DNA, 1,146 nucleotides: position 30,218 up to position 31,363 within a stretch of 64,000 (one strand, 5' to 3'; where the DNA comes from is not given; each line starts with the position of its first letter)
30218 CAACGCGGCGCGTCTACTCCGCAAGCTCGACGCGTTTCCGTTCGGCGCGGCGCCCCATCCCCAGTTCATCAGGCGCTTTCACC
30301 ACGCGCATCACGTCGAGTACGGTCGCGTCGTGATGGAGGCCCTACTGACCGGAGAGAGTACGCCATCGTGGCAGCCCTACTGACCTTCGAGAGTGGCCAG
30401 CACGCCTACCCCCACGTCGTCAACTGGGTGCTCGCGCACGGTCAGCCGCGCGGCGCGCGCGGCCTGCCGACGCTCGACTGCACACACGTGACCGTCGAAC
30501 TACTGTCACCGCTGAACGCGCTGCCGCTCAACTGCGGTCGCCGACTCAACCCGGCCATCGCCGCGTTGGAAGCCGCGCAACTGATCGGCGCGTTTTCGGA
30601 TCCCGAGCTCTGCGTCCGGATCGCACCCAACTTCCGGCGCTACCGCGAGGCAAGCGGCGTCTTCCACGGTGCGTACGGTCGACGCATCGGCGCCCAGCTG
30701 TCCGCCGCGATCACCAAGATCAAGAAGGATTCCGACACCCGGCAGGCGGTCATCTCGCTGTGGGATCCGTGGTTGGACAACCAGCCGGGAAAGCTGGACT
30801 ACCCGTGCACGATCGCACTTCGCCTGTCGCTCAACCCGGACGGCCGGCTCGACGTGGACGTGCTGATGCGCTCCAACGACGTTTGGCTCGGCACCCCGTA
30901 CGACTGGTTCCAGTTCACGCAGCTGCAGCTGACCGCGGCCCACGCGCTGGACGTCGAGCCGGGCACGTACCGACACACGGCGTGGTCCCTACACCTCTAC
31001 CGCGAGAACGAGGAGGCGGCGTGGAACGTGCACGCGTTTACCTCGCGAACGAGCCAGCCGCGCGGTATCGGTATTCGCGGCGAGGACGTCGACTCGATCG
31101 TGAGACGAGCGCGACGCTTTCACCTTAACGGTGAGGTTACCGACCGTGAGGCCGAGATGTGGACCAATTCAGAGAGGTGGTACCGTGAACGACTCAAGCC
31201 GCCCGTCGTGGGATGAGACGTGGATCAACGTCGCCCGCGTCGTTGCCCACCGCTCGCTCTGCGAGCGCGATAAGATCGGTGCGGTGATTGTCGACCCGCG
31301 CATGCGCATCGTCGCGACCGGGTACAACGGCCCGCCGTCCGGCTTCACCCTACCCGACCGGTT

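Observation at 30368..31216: Thymidylate-synthase paralogue with the Asn-to-Asp switch expected for a dCMP hydroxymethylase/methylase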

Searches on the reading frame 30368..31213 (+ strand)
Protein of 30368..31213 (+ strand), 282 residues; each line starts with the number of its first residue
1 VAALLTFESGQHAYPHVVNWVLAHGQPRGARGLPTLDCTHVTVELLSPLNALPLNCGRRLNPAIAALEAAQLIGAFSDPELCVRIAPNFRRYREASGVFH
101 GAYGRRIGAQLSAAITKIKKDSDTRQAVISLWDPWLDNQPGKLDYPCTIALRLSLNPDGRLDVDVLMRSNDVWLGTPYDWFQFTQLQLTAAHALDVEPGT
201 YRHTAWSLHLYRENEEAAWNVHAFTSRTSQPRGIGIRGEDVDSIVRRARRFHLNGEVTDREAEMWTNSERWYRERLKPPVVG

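Call 5: search_protein_families(library=pfam, proteins=[window:30368-31213:+], max_evalue=0.01)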
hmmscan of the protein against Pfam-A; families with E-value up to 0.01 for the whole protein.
window:30368-31213:+ (282 aa): 1 family
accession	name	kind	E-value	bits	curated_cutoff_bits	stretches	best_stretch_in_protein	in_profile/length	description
PF00303.24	Thymidylat_synt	-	2.3e-16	60.2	24.3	1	109-217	110-217/266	Thymidylate synthase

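Call 6: search_solved_structures(query=window:30368-31213:+, max_evalue=1, show_alignments=4)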
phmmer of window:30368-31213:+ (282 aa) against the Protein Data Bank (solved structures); distinct sequences matched with E-value up to 1: 125 (the best 60 are shown).
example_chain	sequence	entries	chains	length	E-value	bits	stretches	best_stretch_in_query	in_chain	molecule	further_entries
5jnh_A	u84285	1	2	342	1.3e-12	51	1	41-224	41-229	CMP 5-hydroxymethylase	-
5b6d_A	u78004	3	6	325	1.3e-12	51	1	42-224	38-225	CMP 5-hydroxymethylase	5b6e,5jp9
6auj_A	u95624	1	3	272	5.3e-11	45.7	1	105-217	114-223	Thymidylate synthase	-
3uwl_A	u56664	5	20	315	1.7e-10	44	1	110-216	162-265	Thymidylate synthase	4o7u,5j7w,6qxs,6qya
3kgb_A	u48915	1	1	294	5.4e-10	42.3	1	106-216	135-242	Thymidylate synthase 1/2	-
1njc_A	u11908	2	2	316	1e-09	41.4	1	99-215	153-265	THYMIDYLATE SYNTHASE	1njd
1tsx_A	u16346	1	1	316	3.7e-09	39.6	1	99-215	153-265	THYMIDYLATE SYNTHASE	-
1tda_A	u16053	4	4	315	5.1e-09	39.1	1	99-215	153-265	THYMIDYLATE SYNTHASE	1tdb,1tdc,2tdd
1tsy_A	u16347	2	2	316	5.1e-09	39.1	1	99-215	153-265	THYMIDYLATE SYNTHASE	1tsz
1lca_A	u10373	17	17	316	5.1e-09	39.1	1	99-215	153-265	THYMIDYLATE SYNTHASE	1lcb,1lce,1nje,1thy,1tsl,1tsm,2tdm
1bp0_A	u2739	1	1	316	5.2e-09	39.1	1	99-215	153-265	PROTEIN (THYMIDYLATE SYNTHASE)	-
1vzb_A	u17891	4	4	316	5.2e-09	39.1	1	99-215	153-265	THYMIDYLATE SYNTHASE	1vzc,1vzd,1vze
1vza_A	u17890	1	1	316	5.2e-09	39.1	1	99-215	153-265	THYMIDYLATE SYNTHASE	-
6k7q_A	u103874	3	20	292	5.3e-09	39.1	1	99-217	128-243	Thymidylate synthase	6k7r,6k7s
1jmi_A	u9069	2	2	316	7.1e-09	38.7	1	99-215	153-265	THYMIDYLATE SYNTHASE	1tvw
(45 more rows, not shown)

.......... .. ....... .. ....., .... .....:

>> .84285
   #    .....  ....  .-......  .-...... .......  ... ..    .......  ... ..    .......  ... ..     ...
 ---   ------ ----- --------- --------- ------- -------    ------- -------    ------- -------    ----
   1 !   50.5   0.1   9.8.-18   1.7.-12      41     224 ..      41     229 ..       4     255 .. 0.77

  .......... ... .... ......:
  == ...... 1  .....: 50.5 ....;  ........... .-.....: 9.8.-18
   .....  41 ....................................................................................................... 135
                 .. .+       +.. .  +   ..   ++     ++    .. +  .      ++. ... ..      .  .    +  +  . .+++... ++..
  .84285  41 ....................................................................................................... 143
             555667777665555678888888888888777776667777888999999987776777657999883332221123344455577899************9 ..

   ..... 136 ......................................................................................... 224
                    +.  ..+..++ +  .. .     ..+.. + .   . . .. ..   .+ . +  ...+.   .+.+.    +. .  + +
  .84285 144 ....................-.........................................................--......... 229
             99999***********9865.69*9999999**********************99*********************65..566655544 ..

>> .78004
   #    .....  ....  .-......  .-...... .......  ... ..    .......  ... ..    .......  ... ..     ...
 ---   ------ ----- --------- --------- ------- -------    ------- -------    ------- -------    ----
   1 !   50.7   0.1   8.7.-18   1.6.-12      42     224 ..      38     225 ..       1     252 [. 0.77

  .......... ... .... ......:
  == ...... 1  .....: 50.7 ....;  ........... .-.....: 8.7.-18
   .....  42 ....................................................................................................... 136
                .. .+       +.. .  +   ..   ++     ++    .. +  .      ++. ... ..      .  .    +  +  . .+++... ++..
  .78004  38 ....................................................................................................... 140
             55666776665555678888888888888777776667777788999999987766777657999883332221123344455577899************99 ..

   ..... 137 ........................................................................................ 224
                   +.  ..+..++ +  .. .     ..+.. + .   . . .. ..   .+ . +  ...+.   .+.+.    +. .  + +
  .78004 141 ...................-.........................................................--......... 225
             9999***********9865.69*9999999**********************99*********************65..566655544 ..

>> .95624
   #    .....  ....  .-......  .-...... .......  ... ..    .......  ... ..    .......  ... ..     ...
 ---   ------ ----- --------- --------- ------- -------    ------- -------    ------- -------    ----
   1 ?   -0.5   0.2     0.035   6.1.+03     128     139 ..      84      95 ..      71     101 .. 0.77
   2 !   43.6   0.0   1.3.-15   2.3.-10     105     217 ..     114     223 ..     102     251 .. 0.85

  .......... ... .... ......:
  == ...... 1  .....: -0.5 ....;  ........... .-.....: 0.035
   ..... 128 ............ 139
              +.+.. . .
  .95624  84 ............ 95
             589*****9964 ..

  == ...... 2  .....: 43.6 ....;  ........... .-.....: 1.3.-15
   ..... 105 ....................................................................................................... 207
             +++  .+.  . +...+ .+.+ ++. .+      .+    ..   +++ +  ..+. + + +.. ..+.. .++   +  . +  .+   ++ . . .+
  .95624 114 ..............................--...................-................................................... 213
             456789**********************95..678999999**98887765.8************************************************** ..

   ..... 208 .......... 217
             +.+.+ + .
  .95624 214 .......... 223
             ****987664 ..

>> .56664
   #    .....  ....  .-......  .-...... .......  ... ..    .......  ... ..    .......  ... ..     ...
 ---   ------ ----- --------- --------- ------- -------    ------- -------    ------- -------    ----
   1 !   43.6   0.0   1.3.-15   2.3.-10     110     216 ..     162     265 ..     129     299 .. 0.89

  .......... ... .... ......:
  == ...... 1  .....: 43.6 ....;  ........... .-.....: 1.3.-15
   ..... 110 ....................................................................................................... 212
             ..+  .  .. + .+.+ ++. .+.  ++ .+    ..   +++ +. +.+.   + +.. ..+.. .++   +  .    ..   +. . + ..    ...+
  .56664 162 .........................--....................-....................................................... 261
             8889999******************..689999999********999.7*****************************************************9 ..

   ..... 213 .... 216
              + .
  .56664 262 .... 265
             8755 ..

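Call 9: search_dna_similar(query=window:30368-31213:+, collection=phages, mode=protein, max_rows=40)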
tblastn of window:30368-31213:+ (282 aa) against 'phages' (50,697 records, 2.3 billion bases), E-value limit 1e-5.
Records with a match: 997; places in all: 998; records where one place covers at least 80% of the query: 51.
Best place of each record, by identity: <60% 997.
By first word of the organism name: Escherichia 205; Salmonella 165; Pseudomonas 92; Klebsiella 70; Bacillus 51; Vibrio 43; Acinetobacter 29; Xanthomonas 25; Achromobacter 21; Shigella 20; and 61 more.
By host as written in the record: - 131; Escherichia coli 63; Pseudomonas aeruginosa 32; Klebsiella pneumoniae 30; Salmonella enterica 27; Pseudomonas aeruginosa PAO1 24; Escherichia coli O157:H7 24; Salmonella enterica subsp. enterica serovar Enteritidis PT1 21; and 304 more.
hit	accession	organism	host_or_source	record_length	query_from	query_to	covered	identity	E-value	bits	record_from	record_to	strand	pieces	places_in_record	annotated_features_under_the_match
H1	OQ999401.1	Actinomycetia phage DSL-LC01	Actinomycetia bacterium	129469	4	220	77%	44.7%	1e-56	201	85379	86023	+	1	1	thymidylate synthase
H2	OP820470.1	Gordonia phage Mareelih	Gordonia terrae CAG3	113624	4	218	76%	39.2%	7e-39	150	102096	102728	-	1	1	176: thymidylate synthase | 177: thymidylate kinase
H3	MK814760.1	Gordonia phage Forza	Gordonia terrae 3612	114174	4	218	76%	39.2%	7e-39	150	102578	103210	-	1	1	179: thymidylate synthase | 180: thymidylate kinase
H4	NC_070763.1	Gordonia phage Forza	Gordonia terrae 3612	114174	4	218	76%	39.2%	7e-39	150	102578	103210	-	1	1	179: thymidylate synthase | 180: thymidylate kinase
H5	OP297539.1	Gordonia phage BlueNGold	Gordonia terrae 3612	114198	4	218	76%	39.2%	7e-39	150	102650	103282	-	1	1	175: thymidylate synthase | 176: thymidylate kinase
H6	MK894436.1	Gordonia phage Boopy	Gordonia terrae 3612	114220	4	218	76%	39.2%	7e-39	150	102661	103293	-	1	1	178: thymidylate synthase | 179: thymidylate kinase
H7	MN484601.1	Gordonia phage Sixama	Gordonia terrae 3612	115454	4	218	76%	37.4%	1e-38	149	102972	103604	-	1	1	179: thymidylate synthase | 180: thymidylate kinase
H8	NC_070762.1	Gordonia phage Sixama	Gordonia terrae 3612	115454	4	218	76%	37.4%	1e-38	149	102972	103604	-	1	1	179: thymidylate synthase | 180: thymidylate kinase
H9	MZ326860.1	Stenotrophomonas phage Sonora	Stenotrophomonas maltophilia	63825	11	274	94%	29.0%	1e-19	94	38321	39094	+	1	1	thymidylate synthase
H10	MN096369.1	Gordonia phage Phendrix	Gordonia terrae 3612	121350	13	218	73%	36.4%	2e-29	122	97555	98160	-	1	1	180: thymidylate synthase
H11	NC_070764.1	Gordonia phage Phendrix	Gordonia terrae 3612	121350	13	218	73%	36.4%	2e-29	122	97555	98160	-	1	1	180: thymidylate synthase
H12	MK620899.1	Gordonia phage GodonK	Gordonia terrae 3612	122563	13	218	73%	36.4%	3e-29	122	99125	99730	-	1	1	192: thymidylate synthase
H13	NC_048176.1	Gordonia phage GodonK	Gordonia terrae 3612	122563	13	218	73%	36.4%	3e-29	122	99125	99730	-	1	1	192: thymidylate synthase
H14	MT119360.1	Enterococcus phage nattely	Enterococcus faecalis ATCC 700802 / V583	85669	1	238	84%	31.3%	4e-19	93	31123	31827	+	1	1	hypothetical protein (x2)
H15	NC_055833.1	Enterococcus phage nattely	Enterococcus faecalis ATCC 700802 / V583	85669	1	238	84%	31.3%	4e-19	93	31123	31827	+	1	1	thymidylate synthase | hypothetical protein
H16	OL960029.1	Pseudoxanthomonas phage PW916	Pseudoxanthomonas kaohsiungensis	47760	5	221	77%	33.3%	2e-26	114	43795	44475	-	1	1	deoxyuridylate hydroxymethyltransferase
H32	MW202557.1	Caudoviricetes sp.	Manatee Spring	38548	1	214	76%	29.9%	4e-18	90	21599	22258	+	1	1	pyrimidine hmase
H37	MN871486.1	Pseudomonas phage PaSz-9_45_61k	Pseudomonas aeruginosa PAO1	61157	11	213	72%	31.0%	3e-19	93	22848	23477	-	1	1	record has no annotation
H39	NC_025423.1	Bacillus phage CP-51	Bacillus cereus HER1399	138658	1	234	83%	26.8%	6e-15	81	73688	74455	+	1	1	thymidylate synthase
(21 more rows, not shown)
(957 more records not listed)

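Call 12: search_protein_families(library=phrogs, proteins=[window:30368-31213:+], max_evalue=0.001)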
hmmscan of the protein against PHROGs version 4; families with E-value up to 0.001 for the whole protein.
window:30368-31213:+ (282 aa): 4 families
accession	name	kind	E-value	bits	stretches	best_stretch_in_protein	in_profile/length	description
phrog_5131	-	DNA, RNA and nucleotide metabolism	8.9e-41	141.3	1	5-227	4-233/357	thymidylate synthase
phrog_160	-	DNA, RNA and nucleotide metabolism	1.5e-26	94.1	1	104-218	148-260/335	thymidylate synthase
phrog_3676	-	DNA, RNA and nucleotide metabolism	7.8e-21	75.6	1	92-220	95-236/351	thymidylate synthase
phrog_5682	-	DNA, RNA and nucleotide metabolism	1.5e-14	54.8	1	94-218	30-158/209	thymidylate synthase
